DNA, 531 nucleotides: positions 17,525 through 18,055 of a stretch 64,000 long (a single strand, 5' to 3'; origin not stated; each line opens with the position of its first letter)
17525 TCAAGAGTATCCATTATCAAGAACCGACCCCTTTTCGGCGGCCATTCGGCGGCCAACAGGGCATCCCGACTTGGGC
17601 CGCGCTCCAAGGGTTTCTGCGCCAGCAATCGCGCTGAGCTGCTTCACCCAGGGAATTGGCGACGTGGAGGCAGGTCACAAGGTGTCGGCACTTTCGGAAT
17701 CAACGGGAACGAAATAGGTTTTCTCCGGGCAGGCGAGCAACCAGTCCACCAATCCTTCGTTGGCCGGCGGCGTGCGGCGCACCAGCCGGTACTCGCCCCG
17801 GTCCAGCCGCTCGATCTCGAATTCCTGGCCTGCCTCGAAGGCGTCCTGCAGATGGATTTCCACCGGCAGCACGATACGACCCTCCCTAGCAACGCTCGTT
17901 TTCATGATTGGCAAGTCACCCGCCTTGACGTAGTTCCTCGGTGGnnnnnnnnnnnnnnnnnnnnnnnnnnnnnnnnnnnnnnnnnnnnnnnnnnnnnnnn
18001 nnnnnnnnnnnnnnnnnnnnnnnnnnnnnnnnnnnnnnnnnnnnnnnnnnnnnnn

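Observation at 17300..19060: Low-GC island with an orphan AbrB antitoxin, an unannotated 54-codon ORF and a 301-aa unknown protein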

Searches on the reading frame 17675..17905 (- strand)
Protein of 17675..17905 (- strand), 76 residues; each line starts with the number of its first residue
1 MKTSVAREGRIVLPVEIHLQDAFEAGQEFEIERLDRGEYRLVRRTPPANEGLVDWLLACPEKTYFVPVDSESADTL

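Call 3: search_protein_families(library=pfam, proteins=[window:17675-17905:-], max_evalue=1)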
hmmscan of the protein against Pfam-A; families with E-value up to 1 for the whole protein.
window:17675-17905:- (76 aa): 0 families

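Call 4: search_protein_families(library=padloc, proteins=[window:17675-17905:-], max_evalue=1)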
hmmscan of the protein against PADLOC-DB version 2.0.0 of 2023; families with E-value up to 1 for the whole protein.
window:17675-17905:- (76 aa): 0 families

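Call 5: search_protein_families(library=ncbifam, proteins=[window:17675-17905:-], max_evalue=1)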
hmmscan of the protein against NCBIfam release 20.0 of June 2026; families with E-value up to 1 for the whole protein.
window:17675-17905:- (76 aa): 0 families

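Call 6: search_protein_families(library=phrogs, proteins=[window:17675-17905:-], max_evalue=1)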
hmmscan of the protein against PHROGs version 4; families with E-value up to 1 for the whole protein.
window:17675-17905:- (76 aa): 2 families
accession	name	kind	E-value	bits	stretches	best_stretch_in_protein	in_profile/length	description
phrog_3713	-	unknown function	0.082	14.4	1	11-33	7-29/70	-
phrog_4681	-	moron, auxiliary metabolic gene and host takeover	0.47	11.4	1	5-32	10-37/87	antitoxin from a toxin-antitoxin system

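Call 46: find_homologous_proteins(query=window:17675-17905:-, max_evalue=0.001)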
Query window:17675-17905:- (76 aa): 3634 proteins with E <= 0.001 among 3634 candidates; the best 120 are listed.
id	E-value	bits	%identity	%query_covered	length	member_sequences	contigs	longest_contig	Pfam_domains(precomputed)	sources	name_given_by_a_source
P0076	7.9e-36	139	98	86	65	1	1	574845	-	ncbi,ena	-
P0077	9.9e-32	126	72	100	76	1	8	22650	-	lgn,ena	-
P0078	3.8e-31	124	74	100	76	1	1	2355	PF04014.24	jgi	jgi:AbrB family looped-hinge helix DNA binding protein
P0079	4.0e-31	124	79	100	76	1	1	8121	PF04014.24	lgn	-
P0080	5.2e-31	123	75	100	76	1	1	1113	PF04014.24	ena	-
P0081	5.2e-31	123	74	100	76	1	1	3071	PF04014.24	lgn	-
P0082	7.3e-31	123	74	100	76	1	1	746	PF04014.24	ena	-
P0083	8.2e-31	123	75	100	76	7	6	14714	PF04014.24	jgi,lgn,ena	jgi:AbrB family looped-hinge helix DNA binding protein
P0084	1.1e-30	122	74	100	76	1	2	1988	PF04014.24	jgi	jgi:AbrB family looped-hinge helix DNA binding protein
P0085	1.1e-30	122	75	100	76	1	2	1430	PF04014.24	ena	-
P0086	1.1e-30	122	77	91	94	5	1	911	PF04014.24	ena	-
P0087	1.1e-30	122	74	100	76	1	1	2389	PF04014.24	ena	-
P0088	1.2e-30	122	72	100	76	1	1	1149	PF04014.24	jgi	jgi:AbrB family looped-hinge helix DNA binding protein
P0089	1.4e-30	122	72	100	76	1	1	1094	PF04014.24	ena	-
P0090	1.5e-30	122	74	100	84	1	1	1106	PF04014.24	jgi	jgi:AbrB family looped-hinge helix DNA binding protein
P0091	1.6e-30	122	71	100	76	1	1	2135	PF04014.24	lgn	-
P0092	1.6e-30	122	74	100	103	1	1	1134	PF04014.24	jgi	jgi:AbrB family looped-hinge helix DNA binding protein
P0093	1.7e-30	122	72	99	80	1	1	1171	PF04014.24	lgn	-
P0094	2.0e-30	122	74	100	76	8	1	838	PF04014.24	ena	-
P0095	2.0e-30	121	75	100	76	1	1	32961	PF04014.24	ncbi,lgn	-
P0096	2.0e-30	121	75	100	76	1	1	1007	PF04014.24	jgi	jgi:AbrB family looped-hinge helix DNA binding protein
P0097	2.1e-30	121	74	100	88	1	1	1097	PF04014.24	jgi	jgi:AbrB family looped-hinge helix DNA binding protein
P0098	2.2e-30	121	74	100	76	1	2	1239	PF04014.24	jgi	jgi:AbrB family looped-hinge helix DNA binding protein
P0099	2.4e-30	121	74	100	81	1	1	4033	PF04014.24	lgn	-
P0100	2.5e-30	121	74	100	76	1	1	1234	PF04014.24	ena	-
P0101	2.6e-30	121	72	100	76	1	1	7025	PF04014.24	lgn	-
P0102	2.7e-30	121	72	100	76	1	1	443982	PF04014.24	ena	-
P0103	2.8e-30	121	74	100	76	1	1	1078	PF04014.24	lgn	-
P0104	3.1e-30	121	74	100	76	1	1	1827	PF04014.24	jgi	jgi:AbrB family looped-hinge helix DNA binding protein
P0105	3.5e-30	121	72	100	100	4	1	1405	PF04014.24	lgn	-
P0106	3.7e-30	121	74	100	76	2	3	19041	PF04014.24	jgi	jgi:AbrB family looped-hinge helix DNA binding protein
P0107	3.8e-30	121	74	100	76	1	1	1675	PF04014.24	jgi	jgi:AbrB family looped-hinge helix DNA binding protein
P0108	3.8e-30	121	74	100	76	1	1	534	PF04014.24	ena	-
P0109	3.8e-30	121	72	100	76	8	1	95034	PF04014.24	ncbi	-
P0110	3.8e-30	121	70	100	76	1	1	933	PF04014.24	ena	-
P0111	3.9e-30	121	68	100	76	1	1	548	PF04014.24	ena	-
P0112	4.4e-30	120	70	100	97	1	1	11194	PF04014.24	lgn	-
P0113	4.8e-30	120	72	100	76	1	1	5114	PF04014.24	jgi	jgi:AbrB family looped-hinge helix DNA binding protein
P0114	5.3e-30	120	72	100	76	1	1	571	PF04014.24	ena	-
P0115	5.3e-30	120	70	100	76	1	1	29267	PF04014.24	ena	-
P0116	5.3e-30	120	74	100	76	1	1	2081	PF04014.24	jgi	jgi:AbrB family looped-hinge helix DNA binding protein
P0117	5.3e-30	120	72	100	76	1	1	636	PF04014.24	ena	-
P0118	5.3e-30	120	72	100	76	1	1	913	PF04014.24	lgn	-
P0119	5.3e-30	120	74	100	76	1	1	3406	PF04014.24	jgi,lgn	jgi:AbrB family looped-hinge helix DNA binding protein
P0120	5.4e-30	120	75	100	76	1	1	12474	PF04014.24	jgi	jgi:AbrB family looped-hinge helix DNA binding protein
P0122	5.4e-30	120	74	100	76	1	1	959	PF04014.24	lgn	-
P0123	5.4e-30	120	72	100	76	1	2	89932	PF04014.24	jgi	jgi:AbrB family looped-hinge helix DNA binding protein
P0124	5.5e-30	120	72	100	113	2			PF04014.24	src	-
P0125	6.0e-30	120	71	100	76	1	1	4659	PF04014.24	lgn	-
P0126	6.2e-30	120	74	100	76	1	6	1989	PF04014.24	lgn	-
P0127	6.5e-30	120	71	100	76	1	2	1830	PF04014.24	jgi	-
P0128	6.6e-30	120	70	100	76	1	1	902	PF04014.24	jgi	jgi:AbrB family looped-hinge helix DNA binding protein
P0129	6.8e-30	120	72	100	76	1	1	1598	PF04014.24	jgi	jgi:AbrB family looped-hinge helix DNA binding protein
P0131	7.3e-30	120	74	100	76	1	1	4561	PF04014.24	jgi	jgi:AbrB family looped-hinge helix DNA binding protein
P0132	7.3e-30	120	74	100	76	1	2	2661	PF04014.24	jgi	jgi:AbrB family looped-hinge helix DNA binding protein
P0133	7.4e-30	120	74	100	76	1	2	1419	PF04014.24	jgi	-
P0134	7.4e-30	120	72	100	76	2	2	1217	PF04014.24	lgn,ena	-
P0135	7.4e-30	120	72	100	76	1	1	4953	PF04014.24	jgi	jgi:AbrB family looped-hinge helix DNA binding protein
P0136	7.4e-30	120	74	100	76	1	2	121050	PF04014.24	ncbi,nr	ncbi:MAG: AbrB/MazE/SpoVT family DNA-binding domain-containing protein [bacterium]|nr:AbrB/MazE/SpoV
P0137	7.5e-30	120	72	100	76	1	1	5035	PF04014.24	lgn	-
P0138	7.5e-30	120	74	100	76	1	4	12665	PF04014.24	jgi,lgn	jgi:AbrB family looped-hinge helix DNA binding protein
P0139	7.5e-30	120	72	100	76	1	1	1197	PF04014.24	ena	-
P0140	7.5e-30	120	70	100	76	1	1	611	PF04014.24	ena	-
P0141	7.5e-30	120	70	100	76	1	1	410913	PF04014.24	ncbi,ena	-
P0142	7.5e-30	120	70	100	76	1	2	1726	PF04014.24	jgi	jgi:AbrB family looped-hinge helix DNA binding protein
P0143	7.6e-30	120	71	100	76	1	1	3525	PF04014.24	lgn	-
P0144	7.6e-30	120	72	100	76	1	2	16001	PF04014.24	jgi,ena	jgi:AbrB family looped-hinge helix DNA binding protein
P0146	7.8e-30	120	71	100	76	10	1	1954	PF04014.24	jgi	jgi:AbrB family looped-hinge helix DNA binding protein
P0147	7.9e-30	120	72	100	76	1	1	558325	PF04014.24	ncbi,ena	-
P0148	8.6e-30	120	74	100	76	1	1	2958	PF04014.24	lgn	-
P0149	9.2e-30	119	77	96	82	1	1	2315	PF04014.24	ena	-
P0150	9.6e-30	119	71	100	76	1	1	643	PF04014.24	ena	-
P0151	1.0e-29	119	71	100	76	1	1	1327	PF04014.24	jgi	jgi:AbrB family looped-hinge helix DNA binding protein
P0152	1.0e-29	119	71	100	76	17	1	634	PF04014.24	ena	-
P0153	1.0e-29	119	68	100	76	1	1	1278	PF04014.24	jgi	jgi:AbrB family looped-hinge helix DNA binding protein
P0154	1.0e-29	119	72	100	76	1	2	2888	PF04014.24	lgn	-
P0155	1.0e-29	119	71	100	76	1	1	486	PF04014.24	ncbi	-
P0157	1.0e-29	119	71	100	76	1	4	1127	PF04014.24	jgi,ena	-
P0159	1.0e-29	119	70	100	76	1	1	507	PF04014.24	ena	-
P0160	1.0e-29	119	72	100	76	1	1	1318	PF04014.24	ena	-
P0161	1.0e-29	119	72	100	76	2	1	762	PF04014.24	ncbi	-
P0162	1.1e-29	119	71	100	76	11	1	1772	PF04014.24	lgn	-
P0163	1.1e-29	119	71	100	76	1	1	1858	PF04014.24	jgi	jgi:AbrB family looped-hinge helix DNA binding protein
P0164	1.1e-29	119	71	100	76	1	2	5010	PF04014.24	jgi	jgi:AbrB family looped-hinge helix DNA binding protein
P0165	1.1e-29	119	70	100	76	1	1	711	PF04014.24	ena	-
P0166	1.1e-29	119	70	100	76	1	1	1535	PF04014.24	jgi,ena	jgi:AbrB family looped-hinge helix DNA binding protein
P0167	1.1e-29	119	74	100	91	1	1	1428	PF04014.24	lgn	-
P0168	1.1e-29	119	72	100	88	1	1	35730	PF04014.24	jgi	jgi:AbrB family looped-hinge helix DNA binding protein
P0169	1.1e-29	119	72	100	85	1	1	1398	PF04014.24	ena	-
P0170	1.1e-29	119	72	100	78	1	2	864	PF04014.24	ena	-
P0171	1.1e-29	119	71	100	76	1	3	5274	PF04014.24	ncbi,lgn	-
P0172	1.2e-29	119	71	100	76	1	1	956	PF04014.24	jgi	jgi:AbrB family looped-hinge helix DNA binding protein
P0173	1.2e-29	119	71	100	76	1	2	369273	PF04014.24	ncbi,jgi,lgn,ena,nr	ncbi:MAG TPA: AbrB/MazE/SpoVT family DNA-binding domain-containing protein [Thermoanaerobaculia bact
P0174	1.2e-29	119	74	100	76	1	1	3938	PF04014.24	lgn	-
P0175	1.4e-29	119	71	100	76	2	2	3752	PF04014.24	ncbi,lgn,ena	-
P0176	1.4e-29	119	70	100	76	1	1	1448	PF04014.24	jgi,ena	-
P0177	1.4e-29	119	70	100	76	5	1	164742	PF04014.24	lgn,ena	-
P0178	1.4e-29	119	72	100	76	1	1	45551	PF04014.24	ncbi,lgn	-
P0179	1.4e-29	119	72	100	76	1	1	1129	PF04014.24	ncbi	-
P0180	1.4e-29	119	72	100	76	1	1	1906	PF04014.24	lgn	-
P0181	1.4e-29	119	72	100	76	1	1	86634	PF04014.24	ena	-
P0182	1.4e-29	119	70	100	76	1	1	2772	PF04014.24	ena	-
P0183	1.4e-29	119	71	100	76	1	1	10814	PF04014.24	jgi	jgi:AbrB family looped-hinge helix DNA binding protein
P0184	1.4e-29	119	72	100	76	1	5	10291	PF04014.24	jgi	jgi:AbrB family looped-hinge helix DNA binding protein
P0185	1.4e-29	119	74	100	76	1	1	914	PF04014.24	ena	-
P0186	1.4e-29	119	70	100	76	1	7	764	PF04014.24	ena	-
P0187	1.4e-29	119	71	100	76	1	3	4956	PF04014.24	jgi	-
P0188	1.5e-29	119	70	100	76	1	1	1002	PF04014.24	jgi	jgi:AbrB family looped-hinge helix DNA binding protein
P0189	1.5e-29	119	68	100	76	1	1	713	PF04014.24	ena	-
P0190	1.5e-29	119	71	100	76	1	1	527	PF04014.24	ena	-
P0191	1.5e-29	119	70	100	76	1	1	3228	PF04014.24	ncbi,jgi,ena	jgi:AbrB family looped-hinge helix DNA binding protein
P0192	1.5e-29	119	70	100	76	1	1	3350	PF04014.24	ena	-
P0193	1.5e-29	119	70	100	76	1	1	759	PF04014.24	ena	-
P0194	1.5e-29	119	70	100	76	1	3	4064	PF04014.24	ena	-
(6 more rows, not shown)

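Call 48: find_encoding_contigs(protein=P0079, flank=3000, max_places=3)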
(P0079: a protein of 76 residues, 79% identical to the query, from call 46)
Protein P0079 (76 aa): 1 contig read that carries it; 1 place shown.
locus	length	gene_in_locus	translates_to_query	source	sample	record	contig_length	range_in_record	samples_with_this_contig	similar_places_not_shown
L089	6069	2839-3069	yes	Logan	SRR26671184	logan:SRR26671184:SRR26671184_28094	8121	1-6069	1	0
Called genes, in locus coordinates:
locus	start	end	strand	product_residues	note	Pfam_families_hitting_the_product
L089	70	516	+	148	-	PF22014:DUF6932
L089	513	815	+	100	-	-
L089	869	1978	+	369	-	PF04326:SLFN_AlbA_2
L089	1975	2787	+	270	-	-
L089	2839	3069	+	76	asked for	PF04014:MazE_antitoxin (weak)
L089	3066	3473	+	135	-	PF01850:PIN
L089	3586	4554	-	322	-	PF00294:PfkB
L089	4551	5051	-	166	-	PF13302:Acetyltransf_3, PF13420:Acetyltransf_4, PF00583:Acetyltransf_1, PF13508:Acetyltransf_7, PF08445:FR47 (weak)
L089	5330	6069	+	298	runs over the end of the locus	PF00119:ATP-synt_A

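Call 49: find_encoding_contigs(protein=P0077, flank=3000, max_places=6)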
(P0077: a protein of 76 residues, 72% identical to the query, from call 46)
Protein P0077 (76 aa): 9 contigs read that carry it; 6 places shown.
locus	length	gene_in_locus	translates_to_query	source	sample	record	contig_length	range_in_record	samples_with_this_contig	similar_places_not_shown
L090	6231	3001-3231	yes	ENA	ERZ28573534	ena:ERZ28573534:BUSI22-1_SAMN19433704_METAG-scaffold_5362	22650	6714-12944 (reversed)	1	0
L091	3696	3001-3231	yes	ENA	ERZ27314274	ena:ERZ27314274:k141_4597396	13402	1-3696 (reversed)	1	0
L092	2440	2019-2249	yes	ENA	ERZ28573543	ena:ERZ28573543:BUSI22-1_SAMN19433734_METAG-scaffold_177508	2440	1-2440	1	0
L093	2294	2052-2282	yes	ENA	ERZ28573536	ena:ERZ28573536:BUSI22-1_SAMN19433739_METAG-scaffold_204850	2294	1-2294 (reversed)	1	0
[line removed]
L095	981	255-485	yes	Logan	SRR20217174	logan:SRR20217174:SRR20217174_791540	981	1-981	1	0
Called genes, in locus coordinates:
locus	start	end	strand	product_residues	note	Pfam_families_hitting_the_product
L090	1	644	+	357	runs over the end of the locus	PF10503:Esterase_PHB, PF12146:Hydrolase_4 (faint)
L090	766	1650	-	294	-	PF00188:CAP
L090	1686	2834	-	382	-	PF07969:Amidohydro_3 (faint), PF01979:Amidohydro_1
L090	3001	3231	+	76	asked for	-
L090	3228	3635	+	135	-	PF01850:PIN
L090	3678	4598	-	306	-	PF00005:ABC_tran, PF08352:oligo_HPY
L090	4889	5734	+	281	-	PF13452:FAS1_DH_region, PF27832:Htd2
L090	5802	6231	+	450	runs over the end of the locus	PF00206:Lyase_1, PF10397:ADSL_C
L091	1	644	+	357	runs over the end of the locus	PF10503:Esterase_PHB, PF12146:Hydrolase_4 (faint)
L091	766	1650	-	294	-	PF00188:CAP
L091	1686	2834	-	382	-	PF07969:Amidohydro_3 (faint), PF01979:Amidohydro_1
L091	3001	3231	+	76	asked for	-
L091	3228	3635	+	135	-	PF01850:PIN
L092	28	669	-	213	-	PF00188:CAP (faint)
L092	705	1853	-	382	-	PF07969:Amidohydro_3 (faint), PF01979:Amidohydro_1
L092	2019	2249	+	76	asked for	-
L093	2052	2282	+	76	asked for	-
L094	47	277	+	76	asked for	-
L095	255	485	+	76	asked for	-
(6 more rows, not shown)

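Call 50: find_encoding_contigs(protein=P0083, flank=3000, max_places=6)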
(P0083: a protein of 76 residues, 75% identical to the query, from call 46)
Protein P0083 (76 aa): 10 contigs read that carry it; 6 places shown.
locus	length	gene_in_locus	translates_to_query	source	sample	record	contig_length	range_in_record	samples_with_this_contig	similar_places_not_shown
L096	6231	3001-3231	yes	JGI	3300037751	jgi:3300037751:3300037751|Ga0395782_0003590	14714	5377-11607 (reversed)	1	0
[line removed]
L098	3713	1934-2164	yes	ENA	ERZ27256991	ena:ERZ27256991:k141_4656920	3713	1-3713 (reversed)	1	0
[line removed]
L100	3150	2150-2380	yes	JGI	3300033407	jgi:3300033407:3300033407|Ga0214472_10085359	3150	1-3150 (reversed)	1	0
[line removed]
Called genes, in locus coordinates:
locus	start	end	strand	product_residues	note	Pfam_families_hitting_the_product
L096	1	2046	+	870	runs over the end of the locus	PF12704:MacB_PCD, PF02687:FtsX, PF12704:MacB_PCD, PF02687:FtsX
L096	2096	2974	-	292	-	PF13709:DUF4159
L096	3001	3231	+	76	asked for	PF04014:MazE_antitoxin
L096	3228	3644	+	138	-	PF01850:PIN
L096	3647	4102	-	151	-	-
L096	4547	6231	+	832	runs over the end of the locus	PF07626:PSD3, PF07637:PSD5, PF07631:PSD4, PF07627:PSCyt3, PF07624:PSD2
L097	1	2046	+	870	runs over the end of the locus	PF12704:MacB_PCD, PF02687:FtsX, PF12704:MacB_PCD, PF02687:FtsX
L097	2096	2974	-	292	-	PF13709:DUF4159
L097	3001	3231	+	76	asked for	PF04014:MazE_antitoxin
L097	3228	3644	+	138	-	PF01850:PIN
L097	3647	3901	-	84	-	-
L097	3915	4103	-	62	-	-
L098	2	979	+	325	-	?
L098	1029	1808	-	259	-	PF13709:DUF4159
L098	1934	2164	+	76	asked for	PF04014:MazE_antitoxin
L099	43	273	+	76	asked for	PF04014:MazE_antitoxin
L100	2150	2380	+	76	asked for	PF04014:MazE_antitoxin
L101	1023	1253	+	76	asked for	PF04014:MazE_antitoxin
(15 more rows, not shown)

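Call 101: search_protein_families(library=pfam, proteins=[P0079], max_evalue=0.001)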
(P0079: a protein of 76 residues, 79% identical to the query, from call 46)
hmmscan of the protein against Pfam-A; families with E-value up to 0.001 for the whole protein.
P0079 (76 aa): 1 family
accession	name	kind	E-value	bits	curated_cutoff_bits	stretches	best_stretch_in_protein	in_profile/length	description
PF04014.23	MazE_antitoxin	-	1.8e-06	28.2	24.7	1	3-42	2-40/48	Antidote-toxin recognition MazE, bacterial antitoxin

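Call 107: search_protein_families(library=padloc, proteins=[L089:70-513:+, L089:513-812:+, L089:869-1975:+, L089:1975-2784:+, L089:3066-3470:+, window:17675-17905:-], max_evalue=0.01)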
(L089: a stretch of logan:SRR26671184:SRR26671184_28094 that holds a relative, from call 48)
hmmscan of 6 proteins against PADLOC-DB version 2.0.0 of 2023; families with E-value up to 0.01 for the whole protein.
L089:70-513:+ (148 aa): 2 families
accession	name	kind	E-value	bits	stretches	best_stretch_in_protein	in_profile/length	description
PDLC04744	PDC-M63A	-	2.3e-16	58.1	1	11-147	9-148/152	-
PDLC04745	PDC-M63A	-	2.4e-05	22.9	1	37-116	12-94/133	-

L089:513-812:+ (100 aa): 0 families

L089:869-1975:+ (369 aa): 0 families

L089:1975-2784:+ (270 aa): 0 families

L089:3066-3470:+ (135 aa): 0 families

window:17675-17905:- (76 aa): 0 families
